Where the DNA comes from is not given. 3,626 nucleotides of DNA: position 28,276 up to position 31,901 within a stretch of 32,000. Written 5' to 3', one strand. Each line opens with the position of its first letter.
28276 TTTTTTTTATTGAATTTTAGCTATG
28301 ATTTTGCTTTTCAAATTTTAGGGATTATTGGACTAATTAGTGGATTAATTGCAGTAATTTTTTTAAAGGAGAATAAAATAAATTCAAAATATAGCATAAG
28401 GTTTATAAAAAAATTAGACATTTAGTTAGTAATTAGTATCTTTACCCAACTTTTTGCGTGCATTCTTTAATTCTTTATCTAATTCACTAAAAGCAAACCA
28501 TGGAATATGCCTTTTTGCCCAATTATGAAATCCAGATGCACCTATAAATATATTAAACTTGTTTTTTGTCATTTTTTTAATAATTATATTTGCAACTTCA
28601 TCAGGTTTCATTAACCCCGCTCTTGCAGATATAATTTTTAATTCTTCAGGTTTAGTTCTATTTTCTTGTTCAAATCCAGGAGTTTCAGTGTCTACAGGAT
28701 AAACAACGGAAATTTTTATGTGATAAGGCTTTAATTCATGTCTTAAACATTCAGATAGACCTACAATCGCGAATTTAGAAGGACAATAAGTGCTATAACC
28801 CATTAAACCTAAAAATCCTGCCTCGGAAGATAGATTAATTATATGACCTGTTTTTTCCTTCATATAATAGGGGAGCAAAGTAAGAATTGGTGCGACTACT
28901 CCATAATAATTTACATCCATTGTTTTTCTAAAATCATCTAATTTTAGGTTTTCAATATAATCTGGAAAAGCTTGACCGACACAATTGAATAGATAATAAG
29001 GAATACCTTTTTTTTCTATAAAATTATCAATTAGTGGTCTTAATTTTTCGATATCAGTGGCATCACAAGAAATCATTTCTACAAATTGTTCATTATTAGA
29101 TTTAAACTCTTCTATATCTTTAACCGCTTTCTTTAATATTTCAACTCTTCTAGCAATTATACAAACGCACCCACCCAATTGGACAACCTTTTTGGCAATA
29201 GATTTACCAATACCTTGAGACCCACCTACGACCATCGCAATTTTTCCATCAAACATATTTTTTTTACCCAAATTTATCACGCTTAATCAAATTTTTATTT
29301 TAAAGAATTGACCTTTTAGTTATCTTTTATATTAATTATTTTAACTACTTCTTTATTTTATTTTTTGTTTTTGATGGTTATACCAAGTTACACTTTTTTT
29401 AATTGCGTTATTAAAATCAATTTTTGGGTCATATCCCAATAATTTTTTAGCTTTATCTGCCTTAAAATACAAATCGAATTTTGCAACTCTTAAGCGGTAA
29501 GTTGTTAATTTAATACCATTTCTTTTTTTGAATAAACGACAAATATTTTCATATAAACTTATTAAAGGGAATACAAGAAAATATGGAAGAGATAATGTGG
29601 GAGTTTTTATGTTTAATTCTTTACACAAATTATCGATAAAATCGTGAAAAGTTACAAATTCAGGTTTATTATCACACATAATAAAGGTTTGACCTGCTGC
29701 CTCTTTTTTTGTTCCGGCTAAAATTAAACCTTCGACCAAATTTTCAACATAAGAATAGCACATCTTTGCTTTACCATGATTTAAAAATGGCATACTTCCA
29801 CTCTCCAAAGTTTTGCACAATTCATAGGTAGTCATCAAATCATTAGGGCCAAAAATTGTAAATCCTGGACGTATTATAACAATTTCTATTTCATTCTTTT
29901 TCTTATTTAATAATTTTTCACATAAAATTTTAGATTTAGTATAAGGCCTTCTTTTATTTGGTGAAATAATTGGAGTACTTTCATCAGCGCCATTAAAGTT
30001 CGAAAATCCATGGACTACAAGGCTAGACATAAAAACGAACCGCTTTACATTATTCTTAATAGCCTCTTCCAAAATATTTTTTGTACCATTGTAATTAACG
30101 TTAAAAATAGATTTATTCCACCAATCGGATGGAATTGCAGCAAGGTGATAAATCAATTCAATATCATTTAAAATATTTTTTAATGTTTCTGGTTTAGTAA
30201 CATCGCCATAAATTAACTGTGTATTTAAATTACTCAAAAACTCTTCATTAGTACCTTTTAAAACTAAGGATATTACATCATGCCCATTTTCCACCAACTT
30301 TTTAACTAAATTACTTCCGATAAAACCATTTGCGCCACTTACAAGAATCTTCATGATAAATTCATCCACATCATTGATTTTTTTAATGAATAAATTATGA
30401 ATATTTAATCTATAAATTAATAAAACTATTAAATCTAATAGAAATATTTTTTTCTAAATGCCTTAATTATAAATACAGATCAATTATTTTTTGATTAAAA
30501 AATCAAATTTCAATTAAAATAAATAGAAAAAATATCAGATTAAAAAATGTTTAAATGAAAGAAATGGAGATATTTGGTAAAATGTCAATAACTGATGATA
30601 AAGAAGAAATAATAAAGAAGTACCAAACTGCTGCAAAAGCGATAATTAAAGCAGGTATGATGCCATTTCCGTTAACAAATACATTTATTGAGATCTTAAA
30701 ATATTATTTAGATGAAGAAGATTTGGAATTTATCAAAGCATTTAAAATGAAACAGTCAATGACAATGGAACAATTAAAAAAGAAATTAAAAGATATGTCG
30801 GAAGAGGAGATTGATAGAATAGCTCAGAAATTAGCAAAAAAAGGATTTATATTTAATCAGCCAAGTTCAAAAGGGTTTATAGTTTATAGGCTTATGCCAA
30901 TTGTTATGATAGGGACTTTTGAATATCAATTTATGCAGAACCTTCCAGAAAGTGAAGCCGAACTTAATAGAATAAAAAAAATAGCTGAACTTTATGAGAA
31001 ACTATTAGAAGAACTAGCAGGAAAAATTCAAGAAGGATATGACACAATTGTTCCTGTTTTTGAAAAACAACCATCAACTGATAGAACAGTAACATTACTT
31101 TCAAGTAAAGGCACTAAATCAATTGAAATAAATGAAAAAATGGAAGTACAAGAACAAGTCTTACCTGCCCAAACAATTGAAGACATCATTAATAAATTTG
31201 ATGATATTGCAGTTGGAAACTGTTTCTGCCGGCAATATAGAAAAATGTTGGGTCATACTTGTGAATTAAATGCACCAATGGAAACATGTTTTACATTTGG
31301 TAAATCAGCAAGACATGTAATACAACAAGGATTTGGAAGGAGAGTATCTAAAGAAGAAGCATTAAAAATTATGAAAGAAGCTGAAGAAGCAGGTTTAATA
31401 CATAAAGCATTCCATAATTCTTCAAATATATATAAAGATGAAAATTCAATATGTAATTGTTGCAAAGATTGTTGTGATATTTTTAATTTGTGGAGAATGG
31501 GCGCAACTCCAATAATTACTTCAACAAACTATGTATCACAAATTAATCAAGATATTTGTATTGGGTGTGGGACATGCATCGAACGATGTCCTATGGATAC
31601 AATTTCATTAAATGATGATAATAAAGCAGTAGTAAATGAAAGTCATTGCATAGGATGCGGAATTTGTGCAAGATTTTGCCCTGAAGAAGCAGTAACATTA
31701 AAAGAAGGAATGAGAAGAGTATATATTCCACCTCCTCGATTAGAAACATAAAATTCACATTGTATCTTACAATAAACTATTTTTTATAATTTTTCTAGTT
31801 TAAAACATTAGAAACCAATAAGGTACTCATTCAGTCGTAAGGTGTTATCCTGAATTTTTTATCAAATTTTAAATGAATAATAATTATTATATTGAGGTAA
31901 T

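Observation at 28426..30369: Eukaryote-like 3-ketodihydrosphingosine reductase (KDSR) homolog paired with a 3-beta-HSD-like reductase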

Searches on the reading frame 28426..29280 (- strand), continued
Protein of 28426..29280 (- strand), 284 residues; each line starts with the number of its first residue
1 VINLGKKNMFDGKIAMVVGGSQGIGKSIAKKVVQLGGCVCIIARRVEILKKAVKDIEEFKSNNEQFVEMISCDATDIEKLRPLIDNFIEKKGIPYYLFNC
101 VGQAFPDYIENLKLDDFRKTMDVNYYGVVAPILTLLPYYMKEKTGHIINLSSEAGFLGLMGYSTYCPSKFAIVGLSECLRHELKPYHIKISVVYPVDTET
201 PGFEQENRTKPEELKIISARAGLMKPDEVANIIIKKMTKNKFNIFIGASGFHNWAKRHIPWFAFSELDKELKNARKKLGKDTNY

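Call 75: find_related_loci(query=A2, collection=genome_contigs, flank=6000)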
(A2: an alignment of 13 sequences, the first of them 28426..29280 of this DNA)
Query A2 (284 aa) in genome_contigs; peptide patterns used: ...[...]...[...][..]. (x = any residue, [..] = any of these).
107 stretches matched a pattern; 92 encode a relative of the query (tblastn E <= 1e-3); the best 80 are kept; 80 distinct loci.
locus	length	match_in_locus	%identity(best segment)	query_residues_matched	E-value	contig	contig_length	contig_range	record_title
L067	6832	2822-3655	54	6-283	5e-99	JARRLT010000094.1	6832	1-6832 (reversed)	MAG: Promethearchaeota archaeon isolate Spart_079_MAG scaffold_3039, whole genome shotgun sequence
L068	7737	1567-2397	56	4-280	8e-99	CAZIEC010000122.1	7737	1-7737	MAG TPA_asm: uncultured archaeon isolate binchicken_co19_559 genome assembly, contig: NODE_16515_length_7737_cov_25.5154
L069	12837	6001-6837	52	2-280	1e-98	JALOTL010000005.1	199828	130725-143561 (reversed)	MAG: Spirochaetes bacterium isolate Prado232 scaffold_19, whole genome shotgun sequence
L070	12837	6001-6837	55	6-284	5e-98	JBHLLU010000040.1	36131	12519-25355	MAG: Promethearchaeota archaeon isolate DZ1S.191 DZ1S.191@2021, whole genome shotgun sequence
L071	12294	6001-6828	57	4-279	5e-98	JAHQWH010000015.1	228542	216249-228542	MAG: Promethearchaeia archaeon isolate ABR02 NODE_12_length_228542_cov_71, whole genome shotgun sequence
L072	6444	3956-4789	56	4-281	5e-97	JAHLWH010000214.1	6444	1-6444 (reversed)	MAG: Promethearchaeota archaeon isolate 6H3_1 k141_77747, whole genome shotgun sequence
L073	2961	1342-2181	56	4-283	3e-99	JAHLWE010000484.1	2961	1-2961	MAG: Promethearchaeota archaeon isolate 2R3_4 k141_95440, whole genome shotgun sequence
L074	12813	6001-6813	55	10-280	9e-97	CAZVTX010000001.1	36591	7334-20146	MAG TPA_asm: uncultured archaeon isolate binchicken_co19_533 genome assembly, contig: NODE_1485_length_36591_cov_5.82775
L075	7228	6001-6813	55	10-280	3e-96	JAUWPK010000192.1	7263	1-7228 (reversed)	MAG: Promethearchaeum sp. isolate CSMAG_2474 CSMAG_2474_k141_1161583_length_7263_cov_7.0000, whole genome shotgun sequen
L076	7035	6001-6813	54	10-280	2e-95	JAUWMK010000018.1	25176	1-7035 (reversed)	MAG: Promethearchaeum sp. isolate CSMAG_2396 CSMAG_2396_k141_1681086_length_25176_cov_5.9956, whole genome shotgun seque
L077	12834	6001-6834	53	4-281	1e-94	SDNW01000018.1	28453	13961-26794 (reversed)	MAG: Promethearchaeota archaeon isolate AMARA_5S AMARA-sed17-3356, whole genome shotgun sequence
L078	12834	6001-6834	52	4-281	2e-94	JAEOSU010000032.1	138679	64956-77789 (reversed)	MAG: Promethearchaeota archaeon isolate YT_039 k127_12019531, whole genome shotgun sequence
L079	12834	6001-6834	51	7-283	6e-94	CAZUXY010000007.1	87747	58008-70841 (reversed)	MAG TPA_asm: uncultured Leptospirales bacterium isolate binchicken_co27_239 genome assembly, contig: NODE_399_length_877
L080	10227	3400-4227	51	6-281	9e-94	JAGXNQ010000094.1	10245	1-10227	MAG: Promethearchaeota archaeon isolate bin12 NODE_94_length_10245_cov_98.564319, whole genome shotgun sequence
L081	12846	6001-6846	51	1-280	1e-93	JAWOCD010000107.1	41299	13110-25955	MAG: Promethearchaeia archaeon isolate BLK3-3.bin.73 k191_1991218, whole genome shotgun sequence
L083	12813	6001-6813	52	10-280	9e-93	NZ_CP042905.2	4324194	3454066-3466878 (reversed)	Promethearchaeum syntrophicum strain MK-D1 chromosome, complete genome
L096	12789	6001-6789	52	4-262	7e-89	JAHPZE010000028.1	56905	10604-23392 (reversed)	MAG: Promethearchaeota archaeon isolate LW40_87 NODE_918_length_56905_cov_65.754899, whole genome shotgun sequence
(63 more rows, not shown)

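Call 83: search_protein_families(library=pfam, proteins=[L083:5530-5925:+, L071:5559-5963:+, L096:5555-5965:+, L040:6548-6949:+, L054:7068-7592:+, L054:7626-8390:+], max_evalue=10)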
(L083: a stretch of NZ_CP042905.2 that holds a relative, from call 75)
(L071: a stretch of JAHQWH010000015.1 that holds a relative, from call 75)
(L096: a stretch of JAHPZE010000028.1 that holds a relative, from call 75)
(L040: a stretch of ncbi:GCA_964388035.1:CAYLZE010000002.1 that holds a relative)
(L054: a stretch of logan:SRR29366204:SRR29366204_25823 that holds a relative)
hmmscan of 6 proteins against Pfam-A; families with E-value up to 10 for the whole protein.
L083:5530-5925:+ (131 aa): 1 family
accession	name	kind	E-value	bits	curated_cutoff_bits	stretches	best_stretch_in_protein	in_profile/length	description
PF09900.14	DUF2127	-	0.14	12.8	24.3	1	58-94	82-118/140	Predicted membrane protein (DUF2127)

L071:5559-5963:+ (134 aa): 3 families
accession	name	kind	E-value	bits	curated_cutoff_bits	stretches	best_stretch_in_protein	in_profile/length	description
PF23523.1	Microp_apicomplexa_13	-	0.051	13.8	27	1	17-43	23-47/68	Apicomplexa microprotein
PF22954.2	DUF7027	-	0.076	13.4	27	1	8-43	5-41/100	Domain of unknown function (DUF7027)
PF14235.11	DUF4337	-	9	6.9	27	1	59-89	127-157/161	Domain of unknown function (DUF4337)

L096:5555-5965:+ (136 aa): 2 families
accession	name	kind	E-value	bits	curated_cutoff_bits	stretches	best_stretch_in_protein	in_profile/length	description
PF09900.14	DUF2127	-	0.065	13.9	24.3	1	58-119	82-137/140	Predicted membrane protein (DUF2127)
PF16192.10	PMT_4TMC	-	0.069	13.1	32.4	1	2-128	55-179/202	C-terminal four TMM region of protein-O-mannosyltransferase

L040:6548-6949:+ (133 aa): 2 families
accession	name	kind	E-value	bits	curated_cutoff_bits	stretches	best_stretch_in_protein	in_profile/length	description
PF13800.11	Sigma_reg_N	-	0.46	11.2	26.3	1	2-33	13-45/91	Sigma factor regulator N-terminal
PF20088.4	DUF6480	-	8.9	6.7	25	1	104-129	49-74/78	Family of unknown function (DUF6480)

L054:7068-7592:+ (174 aa): 1 family
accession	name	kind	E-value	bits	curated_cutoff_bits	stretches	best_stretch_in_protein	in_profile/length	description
PF00849.27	PseudoU_synth_2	-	0.22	12.2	26.8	1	89-165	50-120/152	RNA pseudouridylate synthase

L054:7626-8390:+ (254 aa): 4 families
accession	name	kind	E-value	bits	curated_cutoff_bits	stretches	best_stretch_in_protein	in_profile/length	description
PF02517.21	Rce1-like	-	1.5e-09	38.5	22.4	1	147-237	3-88/93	Type II CAAX prenyl endopeptidase Rce1-like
PF09624.15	DUF2393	-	0.052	14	26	1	63-105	19-61/146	Protein of unknown function (DUF2393)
PF12666.12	PrgI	-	1.2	10.1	27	1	6-33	16-43/91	PrgI family protein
PF09782.14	NDUF_B6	-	4.9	7.8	27.9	1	57-99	54-95/128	NADH:ubiquinone oxidoreductase, NDUFB6/B17 subunit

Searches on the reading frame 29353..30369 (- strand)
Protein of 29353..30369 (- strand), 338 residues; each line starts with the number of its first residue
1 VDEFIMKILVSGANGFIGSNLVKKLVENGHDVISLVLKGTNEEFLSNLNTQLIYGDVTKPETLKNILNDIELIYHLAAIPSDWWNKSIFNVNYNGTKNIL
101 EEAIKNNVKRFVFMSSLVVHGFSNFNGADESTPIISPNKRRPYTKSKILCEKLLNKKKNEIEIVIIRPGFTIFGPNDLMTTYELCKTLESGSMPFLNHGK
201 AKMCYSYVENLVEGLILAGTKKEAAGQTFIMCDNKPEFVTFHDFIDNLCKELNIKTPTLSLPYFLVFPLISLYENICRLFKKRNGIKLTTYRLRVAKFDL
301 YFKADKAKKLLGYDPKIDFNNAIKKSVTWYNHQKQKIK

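Call 3: search_protein_families(library=pfam, proteins=[window:29353-30369:-])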
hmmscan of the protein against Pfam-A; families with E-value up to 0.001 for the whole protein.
window:29353-30369:- (338 aa): 8 families
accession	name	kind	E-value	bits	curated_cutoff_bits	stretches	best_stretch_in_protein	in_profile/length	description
PF01073.25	3Beta_HSD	-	1.8e-33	116.2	22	1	9-262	1-279/280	3-beta hydroxysteroid dehydrogenase/isomerase family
PF01370.27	Epimerase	-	3.5e-32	112.2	20.9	1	8-225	1-231/240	NAD dependent epimerase/dehydratase family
PF16363.11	GDP_Man_Dehyd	-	2.5e-22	80.2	27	1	9-325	1-331/332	GDP-mannose 4,6 dehydratase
PF13460.12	NAD_binding_10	-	2.3e-18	67.1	27.2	1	12-176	1-151/184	NAD(P)H-binding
PF07993.18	NAD_binding_4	-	9.4e-17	61.4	20.1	1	11-175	2-211/258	Male sterility protein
PF02719.21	Polysacc_synt_2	-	4.2e-10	39.7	20.2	1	8-116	1-128/293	Polysaccharide biosynthesis protein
PF04321.23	RmlD_sub_bind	-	8.7e-09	35.3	27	1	6-167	1-147/287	RmlD substrate binding domain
PF05368.20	NmrA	-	2.9e-08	34.1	27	1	7-120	4-111/298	NmrA-like family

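Call 4: search_protein_families(library=ncbifam, proteins=[window:29353-30369:-])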
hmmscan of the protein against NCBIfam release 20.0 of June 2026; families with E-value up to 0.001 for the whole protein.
window:29353-30369:- (338 aa): 34 families (the best 25 are shown)
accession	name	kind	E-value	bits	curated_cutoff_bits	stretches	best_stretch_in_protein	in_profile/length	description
TIGR03466.1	HpnA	hypoth_equivalog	1.1e-46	159.2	367.65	1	6-333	1-324/327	hopanoid-associated sugar epimerase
NF042422.1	oxyalk_red_OleD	equivalog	2.3e-32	112.7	580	1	6-326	1-324/329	2-alkyl-3-oxoalkanoate reductase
NF042423.1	oxyalk_red_Shew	equivalog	6.3e-32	110.9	580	1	5-325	8-330/331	2-alkyl-3-oxoalkanoate reductase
NF052578.1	StrlDmthSdmBMthl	equivalog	7.9e-29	101.4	600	1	6-334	1-326/328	sterol demethylase protein SdmB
TIGR04180.1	EDH_00030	hypoth_equivalog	1.3e-23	83.5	475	1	8-234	1-240/297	NAD-dependent 4,6-dehydratase LegB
TIGR01179.1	galE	equivalog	1.2e-19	70.4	262.3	1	7-167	1-172/332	UDP-glucose 4-epimerase GalE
TIGR02197.1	heptose_epim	equivalog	6.3e-19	68.3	274.6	1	8-177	1-175/316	ADP-glyceromanno-heptose 6-epimerase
TIGR01746.1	Thioester-redct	subfamily_domain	1.4e-17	64.1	213.35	1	7-255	1-285/371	thioester reductase domain-containing protein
TIGR01181.1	dTDP_gluc_dehyt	equivalog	6.7e-16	58.3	365.1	1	7-335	1-316/321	dTDP-glucose 4,6-dehydratase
NF043036.1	ErythonDh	equivalog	4.7e-15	55.6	325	1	6-156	1-162/321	D-erythronate dehydrogenase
NF041293.1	G6PDh_Azf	equivalog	1.2e-13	51.1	400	1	7-133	4-129/252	NAD-dependent glucose-6-phosphate dehydrogenase Azf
NF007956.0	PRK10675.1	subfamily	4.2e-13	49.1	394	1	6-160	1-169/338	UDP-glucose 4-epimerase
TIGR02622.1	CDP_4_6_dhtase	equivalog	1.8e-11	43.8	278.45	1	7-112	6-125/352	CDP-glucose 4,6-dehydratase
NF005539.0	PRK07201.1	equivalog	2.8e-11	42.9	549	1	6-172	1-178/657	SDR family oxidoreductase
NF005998.1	PRK08125.1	equivalog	1.5e-10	40.1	777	1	6-327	316-646/649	bifunctional UDP-4-amino-4-deoxy-L-arabinose formyltransferase/UDP-glucuronic acid oxidase ArnA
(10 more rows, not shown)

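Call 68: search_solved_structures(query=window:29353-30369:-, max_evalue=1e-15)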
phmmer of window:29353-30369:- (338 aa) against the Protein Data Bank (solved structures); distinct sequences matched with E-value up to 1e-15: 6.
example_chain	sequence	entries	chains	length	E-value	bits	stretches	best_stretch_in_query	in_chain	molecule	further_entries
3wj7_A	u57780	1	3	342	1.6e-30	109.7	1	8-332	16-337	Putative oxidoreductase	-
6jkg_A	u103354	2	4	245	1.2e-19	73.9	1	9-221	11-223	Sterol-4-alpha-carboxylate 3-dehydrogenase, decarboxylating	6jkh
6pmh_A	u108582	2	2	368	1.1e-18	70.7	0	8-231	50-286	UDP-glucose 4-epimerase related protein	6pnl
8vr2_A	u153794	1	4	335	5.6e-17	65.2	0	7-257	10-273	NAD-dependent epimerase/dehydratase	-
6bwl_A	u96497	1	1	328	2.6e-16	63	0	6-227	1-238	Pal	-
6zl6_A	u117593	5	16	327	8.8e-16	61.2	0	6-231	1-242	Epimerase domain-containing protein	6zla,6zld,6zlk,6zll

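Call 69: find_homologous_proteins(query=window:29353-30369:-, max_evalue=1e-30)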
Query window:29353-30369:- (338 aa): 154 proteins with E <= 1e-30 among 5044 candidates; the best 120 are listed. Only proteins of 185 to 592 residues were searched: fused or split forms outside these lengths cannot appear, so this answer is no evidence that the protein stands alone or is whole; lengths 'longer' or 'shorter' looks for them.
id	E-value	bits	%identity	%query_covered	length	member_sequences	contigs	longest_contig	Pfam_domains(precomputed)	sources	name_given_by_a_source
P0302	3.6e-219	745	99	99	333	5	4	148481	PF04321.24,PF16363.12,PF02719.22,PF05368.20,PF01073.26,PF07993.19,PF13460.13,PF01370.28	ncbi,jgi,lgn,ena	ncbi:MAG: NAD-dependent epimerase/dehydratase family protein [Candidatus Helarchaeota archaeon]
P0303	7.7e-158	543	71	96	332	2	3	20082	PF04321.24,PF16363.12,PF02719.22,PF05368.20,PF01073.26,PF07993.19,PF13460.13,PF01370.28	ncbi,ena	ncbi:MAG: NAD-dependent epimerase/dehydratase family protein [Candidatus Helarchaeota archaeon]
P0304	1.9e-154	532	68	99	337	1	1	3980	PF04321.24,PF16363.12,PF02719.22,PF05368.20,PF01073.26,PF07993.19,PF13460.13,PF01370.28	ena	-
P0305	4.2e-151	521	68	97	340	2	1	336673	PF04321.24,PF16363.12,PF02719.22,PF01073.26,PF07993.19,PF13460.13,PF01370.28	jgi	-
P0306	2.6e-144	499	66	99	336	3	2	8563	PF04321.24,PF16363.12,PF02719.22,PF05368.20,PF01073.26,PF07993.19,PF13460.13,PF01370.28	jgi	jgi:nucleoside-diphosphate-sugar epimerase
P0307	3.2e-144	498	68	98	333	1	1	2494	PF04321.24,PF16363.12,PF02719.22,PF05368.20,PF01073.26,PF07993.19,PF13460.13,PF01370.28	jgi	-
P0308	4.3e-140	485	66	97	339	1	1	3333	PF04321.24,PF16363.12,PF02719.22,PF05368.20,PF01073.26,PF07993.19,PF13460.13,PF01370.28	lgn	-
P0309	3.0e-117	410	56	96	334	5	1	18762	PF04321.24,PF16363.12,PF02719.22,PF05368.20,PF01073.26,PF07993.19,PF13460.13,PF01370.28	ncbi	ncbi:MAG: NAD-dependent epimerase/dehydratase family protein [Promethearchaeia archaeon]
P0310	1.1e-116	408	57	96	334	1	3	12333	PF04321.24,PF16363.12,PF02719.22,PF05368.20,PF01073.26,PF07993.19,PF13460.13,PF01370.28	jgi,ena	-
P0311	3.6e-115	403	56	96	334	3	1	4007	PF04321.24,PF16363.12,PF02719.22,PF05368.20,PF01073.26,PF07993.19,PF13460.13,PF01370.28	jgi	-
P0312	2.1e-114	400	54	96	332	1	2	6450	PF04321.24,PF16363.12,PF02719.22,PF05368.20,PF01073.26,PF07993.19,PF13460.13,PF01370.28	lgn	-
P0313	2.8e-114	400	55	96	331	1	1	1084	PF04321.24,PF16363.12,PF02719.22,PF05368.20,PF01073.26,PF07993.19,PF13460.13,PF01370.28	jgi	-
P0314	1.7e-113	397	55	96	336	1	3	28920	PF04321.24,PF16363.12,PF02719.22,PF05368.20,PF01073.26,PF07993.19,PF13460.13,PF01370.28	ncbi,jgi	ncbi:MAG: NAD-dependent epimerase/dehydratase family protein [Promethearchaeota archaeon]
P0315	3.4e-112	393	55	97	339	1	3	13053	PF04321.24,PF16363.12,PF02719.22,PF05368.20,PF01073.26,PF07993.19,PF13460.13,PF01370.28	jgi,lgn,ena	-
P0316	1.6e-111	391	64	78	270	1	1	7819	PF16363.12,PF01073.26,PF07993.19,PF01370.28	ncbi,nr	ncbi:MAG: NAD-dependent epimerase/dehydratase family protein [Candidatus Lokiarchaeota archaeon]|nr:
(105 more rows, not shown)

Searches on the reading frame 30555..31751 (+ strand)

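Call 3: search_protein_families(library=pfam, proteins=[window:30555-31751:+])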
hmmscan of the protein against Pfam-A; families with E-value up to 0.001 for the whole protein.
window:30555-31751:+ (398 aa): 8 families
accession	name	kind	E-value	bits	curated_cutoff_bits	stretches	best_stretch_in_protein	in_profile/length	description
PF00037.32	Fer4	-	2.5e-14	52.8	21.1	2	359-380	2-23/24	4Fe-4S binding domain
PF14697.11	Fer4_21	-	6.3e-11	42.7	35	1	329-381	2-58/59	4Fe-4S dicluster domain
PF13237.11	Fer4_10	-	6.8e-10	39.2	25.5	1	330-376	4-53/53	4Fe-4S dicluster domain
PF12838.12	Fer4_7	-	8.2e-10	39.4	27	1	335-379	2-52/52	4Fe-4S dicluster domain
PF13187.11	Fer4_9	-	1.8e-08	34.7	27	1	335-379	2-51/52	4Fe-4S dicluster domain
PF12837.12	Fer4_6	-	1e-06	28.8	25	2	328-348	2-22/24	4Fe-4S binding domain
PF12797.12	Fer4_2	-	1.1e-06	28.6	24.5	2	330-346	5-21/22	4Fe-4S binding domain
PF25160.1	LdpA_Fe-S-bd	-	0.00032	20.9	27.6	0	359-381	22-44/49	LdpA Fe-S cluster-binding domain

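Call 4: search_protein_families(library=ncbifam, proteins=[window:30555-31751:+])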
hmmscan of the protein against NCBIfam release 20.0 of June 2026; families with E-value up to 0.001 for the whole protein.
window:30555-31751:+ (398 aa): 62 families (the best 25 are shown)
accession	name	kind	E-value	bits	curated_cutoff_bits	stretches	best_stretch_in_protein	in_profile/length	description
NF040864.1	HgcB_ferredoxin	equivalog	4.6e-12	45.6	99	1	329-386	10-67/93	mercury methylation ferredoxin HgcB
NF041778.1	hetero_SS_HdrA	equivalog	2.8e-11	42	1400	1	322-383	576-636/771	ferredoxin:CoB-CoM heterodisulfide reductase subunit HdrA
TIGR01944.1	rnfB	subfamily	4.4e-11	42.7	68.7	1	324-384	104-164/190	RnfABCDGE type electron transport complex subunit B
TIGR02179.1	PorD_KorD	subfamily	4.6e-11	42.7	60.05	1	330-383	22-75/78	2-oxoacid:acceptor oxidoreductase, delta subunit, pyruvate/2-ketoisovalerate family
NF058577.1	FdxA_fam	equivalog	8.7e-11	41.8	65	1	332-379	6-52/52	4Fe-4S ferredoxin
NF038196.1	ferrodoxin_EFR1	subfamily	6.1e-10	39.5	75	1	332-384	183-233/242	EFR1 family ferrodoxin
NF007203.0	PRK09624.1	equivalog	1.6e-09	37.9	171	1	326-382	44-100/105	pyuvate ferredoxin oxidoreductase subunit delta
NF040770.1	hetero_SS_HdrA2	exception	1.6e-09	36.5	1100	1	321-384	565-627/777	CoB-CoM heterodisulfide reductase HdrA2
NF041836.1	rnfB_Methano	equivalog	2.1e-09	37.3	445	1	288-352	202-264/265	Rnf electron transport complex subunit RnfB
TIGR03294.1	FrhG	equivalog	3.4e-09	36.8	245.5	1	329-379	170-219/228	coenzyme F420 hydrogenase subunit gamma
NF042909.1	FMH_DH_FwdF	exception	3.4e-09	36.3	375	2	278-354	240-315/336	tungsten-dependent formylmethanofuran dehydrogenase subunit FwdF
NF007202.0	PRK09623.1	equivalog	5.7e-09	36.2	166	1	358-384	46-72/105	3-methyl-2-oxobutanoate dehydrogenase subunit delta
NF040684.1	PorD_Arch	equivalog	6.7e-09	35.7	120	1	331-383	30-82/85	pyruvate synthase subunit PorD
NF005503.0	PRK07118.1-2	equivalog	9.1e-09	35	252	1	333-391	138-195/292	RnfABCDGE type electron transport complex subunit B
TIGR02700.1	flavo_MJ0208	hypoth_equivalog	9.3e-09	34.9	251.35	1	322-381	137-195/234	dihydromethanopterin reductase (acceptor)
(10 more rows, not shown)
